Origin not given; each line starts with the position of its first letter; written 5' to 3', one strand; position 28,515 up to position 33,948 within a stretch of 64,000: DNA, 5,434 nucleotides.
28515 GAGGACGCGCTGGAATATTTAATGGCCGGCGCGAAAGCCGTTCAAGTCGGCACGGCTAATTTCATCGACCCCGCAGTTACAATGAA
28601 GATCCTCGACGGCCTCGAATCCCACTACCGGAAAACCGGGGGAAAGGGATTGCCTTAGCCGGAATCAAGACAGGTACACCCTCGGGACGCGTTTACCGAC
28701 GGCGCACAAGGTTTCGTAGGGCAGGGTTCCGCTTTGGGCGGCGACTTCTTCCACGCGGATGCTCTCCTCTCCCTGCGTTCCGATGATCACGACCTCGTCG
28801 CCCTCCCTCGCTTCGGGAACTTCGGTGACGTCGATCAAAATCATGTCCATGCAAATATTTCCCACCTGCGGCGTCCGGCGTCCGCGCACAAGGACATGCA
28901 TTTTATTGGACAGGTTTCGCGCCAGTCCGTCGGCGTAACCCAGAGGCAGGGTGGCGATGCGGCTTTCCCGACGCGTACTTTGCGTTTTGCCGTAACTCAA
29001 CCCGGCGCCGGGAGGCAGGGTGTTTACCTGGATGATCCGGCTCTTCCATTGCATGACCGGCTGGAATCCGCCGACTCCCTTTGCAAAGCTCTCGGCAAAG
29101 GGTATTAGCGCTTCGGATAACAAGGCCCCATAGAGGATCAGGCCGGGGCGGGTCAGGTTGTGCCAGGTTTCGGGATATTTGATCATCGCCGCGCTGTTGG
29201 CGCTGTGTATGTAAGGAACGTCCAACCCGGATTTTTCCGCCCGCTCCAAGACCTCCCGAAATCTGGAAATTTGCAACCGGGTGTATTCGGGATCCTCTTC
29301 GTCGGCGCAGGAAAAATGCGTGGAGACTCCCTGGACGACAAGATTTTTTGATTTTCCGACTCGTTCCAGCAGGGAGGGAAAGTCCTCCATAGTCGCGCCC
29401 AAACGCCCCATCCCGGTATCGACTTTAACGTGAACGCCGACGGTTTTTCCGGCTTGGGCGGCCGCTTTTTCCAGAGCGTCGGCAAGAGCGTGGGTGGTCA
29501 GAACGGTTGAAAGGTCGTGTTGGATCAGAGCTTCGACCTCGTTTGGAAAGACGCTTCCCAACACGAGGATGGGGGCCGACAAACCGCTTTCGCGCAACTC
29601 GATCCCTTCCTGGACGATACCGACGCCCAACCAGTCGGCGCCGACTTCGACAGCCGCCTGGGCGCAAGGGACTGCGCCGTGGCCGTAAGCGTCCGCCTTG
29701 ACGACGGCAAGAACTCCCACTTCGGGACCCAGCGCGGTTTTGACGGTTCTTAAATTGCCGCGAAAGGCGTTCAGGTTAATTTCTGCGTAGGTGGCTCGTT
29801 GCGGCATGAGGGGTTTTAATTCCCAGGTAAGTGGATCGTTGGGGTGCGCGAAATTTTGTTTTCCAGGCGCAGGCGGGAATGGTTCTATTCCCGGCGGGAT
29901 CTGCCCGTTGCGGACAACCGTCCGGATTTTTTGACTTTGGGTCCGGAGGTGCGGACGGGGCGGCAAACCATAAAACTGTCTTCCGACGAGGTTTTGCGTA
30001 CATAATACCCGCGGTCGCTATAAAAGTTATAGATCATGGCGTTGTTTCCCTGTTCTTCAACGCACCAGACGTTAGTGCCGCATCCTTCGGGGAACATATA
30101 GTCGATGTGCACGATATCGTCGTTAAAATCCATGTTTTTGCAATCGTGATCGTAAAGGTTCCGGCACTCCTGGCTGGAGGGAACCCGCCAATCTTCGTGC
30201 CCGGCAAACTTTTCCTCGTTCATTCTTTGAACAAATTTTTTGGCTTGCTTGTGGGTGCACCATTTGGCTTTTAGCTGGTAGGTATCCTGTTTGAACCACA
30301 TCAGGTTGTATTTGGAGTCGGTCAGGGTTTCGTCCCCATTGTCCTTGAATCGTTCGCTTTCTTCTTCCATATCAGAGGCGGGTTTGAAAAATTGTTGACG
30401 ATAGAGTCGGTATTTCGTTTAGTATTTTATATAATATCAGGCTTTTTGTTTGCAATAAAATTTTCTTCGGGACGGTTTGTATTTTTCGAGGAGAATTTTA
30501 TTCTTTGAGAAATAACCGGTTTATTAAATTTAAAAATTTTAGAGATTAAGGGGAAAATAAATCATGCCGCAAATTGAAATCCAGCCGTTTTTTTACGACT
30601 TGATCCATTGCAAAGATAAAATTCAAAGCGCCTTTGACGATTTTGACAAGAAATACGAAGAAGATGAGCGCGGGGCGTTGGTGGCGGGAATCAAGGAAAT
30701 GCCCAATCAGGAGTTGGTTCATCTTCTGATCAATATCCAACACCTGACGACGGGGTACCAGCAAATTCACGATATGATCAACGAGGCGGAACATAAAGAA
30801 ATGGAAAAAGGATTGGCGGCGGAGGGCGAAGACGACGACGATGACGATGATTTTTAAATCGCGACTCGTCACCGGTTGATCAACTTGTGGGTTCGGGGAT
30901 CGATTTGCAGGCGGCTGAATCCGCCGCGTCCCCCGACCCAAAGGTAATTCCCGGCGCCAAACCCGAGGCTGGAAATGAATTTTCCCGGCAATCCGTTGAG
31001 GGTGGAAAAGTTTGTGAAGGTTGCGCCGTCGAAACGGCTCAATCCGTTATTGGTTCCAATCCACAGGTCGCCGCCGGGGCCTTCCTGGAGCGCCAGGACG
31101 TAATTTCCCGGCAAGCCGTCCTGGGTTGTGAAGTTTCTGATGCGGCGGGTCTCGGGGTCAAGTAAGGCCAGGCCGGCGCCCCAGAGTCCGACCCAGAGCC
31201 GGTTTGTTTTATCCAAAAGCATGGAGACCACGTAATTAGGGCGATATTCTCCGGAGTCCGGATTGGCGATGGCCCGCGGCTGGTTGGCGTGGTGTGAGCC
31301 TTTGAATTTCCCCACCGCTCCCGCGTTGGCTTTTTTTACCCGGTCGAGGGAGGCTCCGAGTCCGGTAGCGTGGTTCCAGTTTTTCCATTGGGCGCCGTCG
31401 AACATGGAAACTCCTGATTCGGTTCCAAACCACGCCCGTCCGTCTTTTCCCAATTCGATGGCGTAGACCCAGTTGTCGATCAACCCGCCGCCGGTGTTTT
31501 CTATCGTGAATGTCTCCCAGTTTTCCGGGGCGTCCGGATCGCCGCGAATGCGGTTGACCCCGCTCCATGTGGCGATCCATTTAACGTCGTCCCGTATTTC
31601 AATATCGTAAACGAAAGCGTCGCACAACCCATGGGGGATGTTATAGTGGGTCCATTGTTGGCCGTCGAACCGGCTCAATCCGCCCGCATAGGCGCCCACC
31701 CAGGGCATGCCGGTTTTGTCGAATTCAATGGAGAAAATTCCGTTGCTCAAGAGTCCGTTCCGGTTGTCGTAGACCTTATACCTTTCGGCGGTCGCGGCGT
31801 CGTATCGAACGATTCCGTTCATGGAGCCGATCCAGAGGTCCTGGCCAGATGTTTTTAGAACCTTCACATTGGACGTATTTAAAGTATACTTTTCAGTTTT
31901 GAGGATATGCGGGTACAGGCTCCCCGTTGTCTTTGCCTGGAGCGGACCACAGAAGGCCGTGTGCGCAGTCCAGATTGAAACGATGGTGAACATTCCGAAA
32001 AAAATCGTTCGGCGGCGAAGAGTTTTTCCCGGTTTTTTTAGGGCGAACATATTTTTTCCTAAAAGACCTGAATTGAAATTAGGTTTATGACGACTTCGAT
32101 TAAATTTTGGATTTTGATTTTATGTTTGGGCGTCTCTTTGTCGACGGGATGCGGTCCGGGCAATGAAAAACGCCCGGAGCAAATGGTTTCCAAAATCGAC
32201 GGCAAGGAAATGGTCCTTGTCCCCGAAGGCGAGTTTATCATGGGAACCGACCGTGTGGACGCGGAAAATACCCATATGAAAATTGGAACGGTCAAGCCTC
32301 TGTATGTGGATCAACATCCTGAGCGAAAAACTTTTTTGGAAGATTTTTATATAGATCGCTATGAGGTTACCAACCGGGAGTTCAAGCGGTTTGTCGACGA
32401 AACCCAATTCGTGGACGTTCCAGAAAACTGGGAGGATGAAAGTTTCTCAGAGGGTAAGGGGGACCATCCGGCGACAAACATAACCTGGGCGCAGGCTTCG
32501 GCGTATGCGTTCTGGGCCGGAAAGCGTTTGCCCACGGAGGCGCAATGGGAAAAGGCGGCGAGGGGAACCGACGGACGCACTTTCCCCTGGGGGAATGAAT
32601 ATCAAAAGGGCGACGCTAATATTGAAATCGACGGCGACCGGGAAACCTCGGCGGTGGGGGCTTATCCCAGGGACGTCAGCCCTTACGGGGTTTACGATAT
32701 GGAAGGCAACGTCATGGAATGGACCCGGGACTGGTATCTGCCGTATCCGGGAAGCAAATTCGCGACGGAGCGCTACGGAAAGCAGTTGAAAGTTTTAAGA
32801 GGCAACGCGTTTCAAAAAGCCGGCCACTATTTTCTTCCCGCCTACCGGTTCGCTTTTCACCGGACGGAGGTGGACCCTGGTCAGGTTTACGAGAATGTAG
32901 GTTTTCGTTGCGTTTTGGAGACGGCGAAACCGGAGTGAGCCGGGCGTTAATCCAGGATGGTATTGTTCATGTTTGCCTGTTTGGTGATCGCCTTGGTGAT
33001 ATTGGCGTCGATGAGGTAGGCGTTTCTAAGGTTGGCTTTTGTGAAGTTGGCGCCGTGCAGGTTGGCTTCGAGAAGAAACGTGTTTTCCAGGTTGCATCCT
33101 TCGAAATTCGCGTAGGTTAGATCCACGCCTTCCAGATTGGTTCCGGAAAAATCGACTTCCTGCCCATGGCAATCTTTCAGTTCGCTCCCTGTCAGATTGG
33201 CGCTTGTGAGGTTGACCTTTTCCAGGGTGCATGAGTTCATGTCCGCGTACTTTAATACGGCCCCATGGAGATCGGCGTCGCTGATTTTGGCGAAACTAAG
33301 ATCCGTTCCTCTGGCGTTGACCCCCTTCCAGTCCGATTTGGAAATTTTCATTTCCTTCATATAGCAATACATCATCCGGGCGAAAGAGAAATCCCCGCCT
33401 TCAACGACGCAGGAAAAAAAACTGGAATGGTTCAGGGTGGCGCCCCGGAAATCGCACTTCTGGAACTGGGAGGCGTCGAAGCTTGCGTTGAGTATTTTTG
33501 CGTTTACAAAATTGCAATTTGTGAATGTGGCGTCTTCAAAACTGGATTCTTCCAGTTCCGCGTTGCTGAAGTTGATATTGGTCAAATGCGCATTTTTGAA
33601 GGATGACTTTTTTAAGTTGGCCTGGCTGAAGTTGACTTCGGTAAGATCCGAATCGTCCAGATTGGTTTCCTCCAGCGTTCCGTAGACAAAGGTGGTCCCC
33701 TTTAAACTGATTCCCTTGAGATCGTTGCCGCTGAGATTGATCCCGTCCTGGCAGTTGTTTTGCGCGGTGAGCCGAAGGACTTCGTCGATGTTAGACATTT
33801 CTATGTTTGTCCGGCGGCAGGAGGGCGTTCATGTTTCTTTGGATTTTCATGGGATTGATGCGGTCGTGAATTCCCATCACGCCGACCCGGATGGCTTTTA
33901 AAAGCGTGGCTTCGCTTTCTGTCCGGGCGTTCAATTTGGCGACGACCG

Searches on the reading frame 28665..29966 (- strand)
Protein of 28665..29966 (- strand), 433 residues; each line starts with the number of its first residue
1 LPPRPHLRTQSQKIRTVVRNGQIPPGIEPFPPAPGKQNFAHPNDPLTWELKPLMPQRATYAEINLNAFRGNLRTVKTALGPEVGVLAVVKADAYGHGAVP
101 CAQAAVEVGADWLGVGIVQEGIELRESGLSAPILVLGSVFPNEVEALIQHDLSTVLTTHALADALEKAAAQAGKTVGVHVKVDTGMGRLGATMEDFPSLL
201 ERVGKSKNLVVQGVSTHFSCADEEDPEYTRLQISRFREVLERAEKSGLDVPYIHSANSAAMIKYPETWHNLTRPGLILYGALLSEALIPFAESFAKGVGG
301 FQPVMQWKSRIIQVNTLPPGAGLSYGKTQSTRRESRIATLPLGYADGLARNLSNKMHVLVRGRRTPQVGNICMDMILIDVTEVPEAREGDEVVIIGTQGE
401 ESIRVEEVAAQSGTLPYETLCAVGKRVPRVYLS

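Call 73: search_protein_families(library=pfam, proteins=[window:28665-29966:-], max_evalue=0.00001)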
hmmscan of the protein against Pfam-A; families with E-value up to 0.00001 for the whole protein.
window:28665-29966:- (433 aa): 2 families
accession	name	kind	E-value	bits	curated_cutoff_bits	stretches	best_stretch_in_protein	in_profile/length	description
PF01168.26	Ala_racemase_N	-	2.8e-70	236.9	24.1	1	63-281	1-218/220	Alanine racemase, N-terminal domain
PF00842.27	Ala_racemase_C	-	7.9e-50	168.1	25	1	304-431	1-127/127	Alanine racemase, C-terminal domain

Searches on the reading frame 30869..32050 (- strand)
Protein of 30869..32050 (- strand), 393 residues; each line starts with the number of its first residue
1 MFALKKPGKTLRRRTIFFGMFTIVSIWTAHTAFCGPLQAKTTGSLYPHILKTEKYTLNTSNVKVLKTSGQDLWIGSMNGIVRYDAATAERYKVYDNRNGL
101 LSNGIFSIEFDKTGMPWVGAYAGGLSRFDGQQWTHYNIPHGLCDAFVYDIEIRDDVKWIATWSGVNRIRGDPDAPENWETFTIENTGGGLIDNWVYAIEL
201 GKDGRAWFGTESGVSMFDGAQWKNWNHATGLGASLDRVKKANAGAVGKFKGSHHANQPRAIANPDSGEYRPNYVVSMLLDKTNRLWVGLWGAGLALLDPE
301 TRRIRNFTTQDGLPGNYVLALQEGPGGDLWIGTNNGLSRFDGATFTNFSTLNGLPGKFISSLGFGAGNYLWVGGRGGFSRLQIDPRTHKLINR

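Call 3: search_protein_families(library=pfam, proteins=[window:30869-32050:-], max_evalue=0.01)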
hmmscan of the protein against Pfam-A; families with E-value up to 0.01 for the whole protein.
window:30869-32050:- (393 aa): 2 families
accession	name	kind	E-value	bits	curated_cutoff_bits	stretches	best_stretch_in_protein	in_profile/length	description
PF07494.17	Reg_prop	-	8.5e-17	59.6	20.4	2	312-335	1-24/24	Two component regulator propeller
PF23748.1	Beta-prop_LRRK2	-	0.00033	20.2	26.9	0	269-304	271-306/359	LRRK2 beta propeller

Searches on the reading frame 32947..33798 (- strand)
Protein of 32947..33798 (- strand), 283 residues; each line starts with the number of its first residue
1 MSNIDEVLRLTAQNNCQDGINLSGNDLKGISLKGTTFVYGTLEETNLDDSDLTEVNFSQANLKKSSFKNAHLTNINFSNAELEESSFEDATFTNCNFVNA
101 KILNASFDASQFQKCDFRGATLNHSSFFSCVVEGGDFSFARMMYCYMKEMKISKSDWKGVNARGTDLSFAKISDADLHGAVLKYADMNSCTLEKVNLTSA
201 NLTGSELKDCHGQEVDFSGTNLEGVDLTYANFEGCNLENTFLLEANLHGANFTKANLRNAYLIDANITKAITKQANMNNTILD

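Call 3: search_protein_families(library=pfam, proteins=[window:32947-33798:-], max_evalue=0.01)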
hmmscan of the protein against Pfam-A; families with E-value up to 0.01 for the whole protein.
window:32947-33798:- (283 aa): 5 families
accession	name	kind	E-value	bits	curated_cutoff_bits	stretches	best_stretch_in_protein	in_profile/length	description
PF00805.28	Pentapeptide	-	2.4e-59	196.8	20.2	10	226-262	2-38/40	Pentapeptide repeats (8 copies)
PF13599.13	Pentapeptide_4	-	4.6e-47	158.4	38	6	60-136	1-77/78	Pentapeptide repeat region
PF13576.12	Pentapeptide_3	-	4.6e-31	107.2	27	5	57-100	1-47/48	Pentapeptide repeats (9 copies)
PF23894.2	LD_SV2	-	2.4e-09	37.8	29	1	62-133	17-88/92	SV2A/B/C luminal domain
PF25296.1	Decapeptide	-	9.8e-08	32.2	45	1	51-118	6-73/74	Decapeptide repeat region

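Call 4: search_protein_families(library=padloc, proteins=[window:32947-33798:-], max_evalue=0.01)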
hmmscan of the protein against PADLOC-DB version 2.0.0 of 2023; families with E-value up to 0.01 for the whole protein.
window:32947-33798:- (283 aa): 0 families

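Call 5: search_protein_families(library=ncbifam, proteins=[window:32947-33798:-], max_evalue=0.01)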
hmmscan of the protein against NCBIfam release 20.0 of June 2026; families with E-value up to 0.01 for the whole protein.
window:32947-33798:- (283 aa): 20 families
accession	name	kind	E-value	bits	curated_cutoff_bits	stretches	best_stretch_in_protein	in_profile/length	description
NF047416.1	penta_HetL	equivalog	1.8e-48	164.9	260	3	18-207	31-218/218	heterocyst differentiation pentapeptide repeat protein HetL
NF052603.1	penta_Alr5209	equivalog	8.2e-34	116.1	125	3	206-280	19-93/113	Alr5209 family pentapeptide repeat protein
NF011743.0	PRK15196.1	equivalog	1.9e-26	92.8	354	2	155-282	187-319/350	type III secretion system effector PipB2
NF011744.0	PRK15197.1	equivalog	2.4e-22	79.5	274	3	216-280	165-229/291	SPI-2 type III secretion system effector PipB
NF033086.2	penta_rpt_Qnr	equivalog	1.9e-21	76.8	240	3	92-180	2-96/211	Qnr family pentapeptide repeat protein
NF038182.1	penta_rpt_SmQnr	exception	1e-19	71.2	460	2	82-257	21-197/215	SmQnr family pentapeptide repeat protein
NF000349.1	mfpA_AE000516.2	equivalog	1.1e-19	71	360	2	70-205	7-147/183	pentapeptide repeat protein MfpA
NF000421.1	penta_rpt_QnrVC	exception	1.2e-16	61.3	460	3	73-208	9-125/218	QnrVC family quinolone resistance pentapeptide repeat protein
NF000071.4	penta_rpt_QnrA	exception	1.3e-16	61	450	2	56-144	12-106/218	QnrA family quinolone resistance pentapeptide repeat protein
NF012151.0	penta_rpt_QnrAS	exception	2.8e-16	60.2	490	3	91-207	7-124/218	QnrAS family quinolone resistance pentapeptide repeat protein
NF011904.1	PRK15377.1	subfamily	1.7e-14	53.1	500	2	14-110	8-100/606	type III secretion system effector HECT-type E3 ubiquitin transferase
NF000056.3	penta_rpt_QnrS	exception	3.2e-14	53.1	460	2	21-173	12-160/218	QnrS family quinolone resistance pentapeptide repeat protein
NF000139.2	penta_rpt_QnrD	exception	1.7e-13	51.1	425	3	148-274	21-153/214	QnrD family quinolone resistance pentapeptide repeat protein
NF051894.1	anti_phage_HalA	equivalog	2.3e-13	50.1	250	1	86-154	52-121/338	anti-phage Hailong system effector protein HalA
NF012152.0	penta_rpt_QnrC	exception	2.5e-13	50.5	500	3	74-219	10-161/221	QnrC family quinolone resistance pentapeptide repeat protein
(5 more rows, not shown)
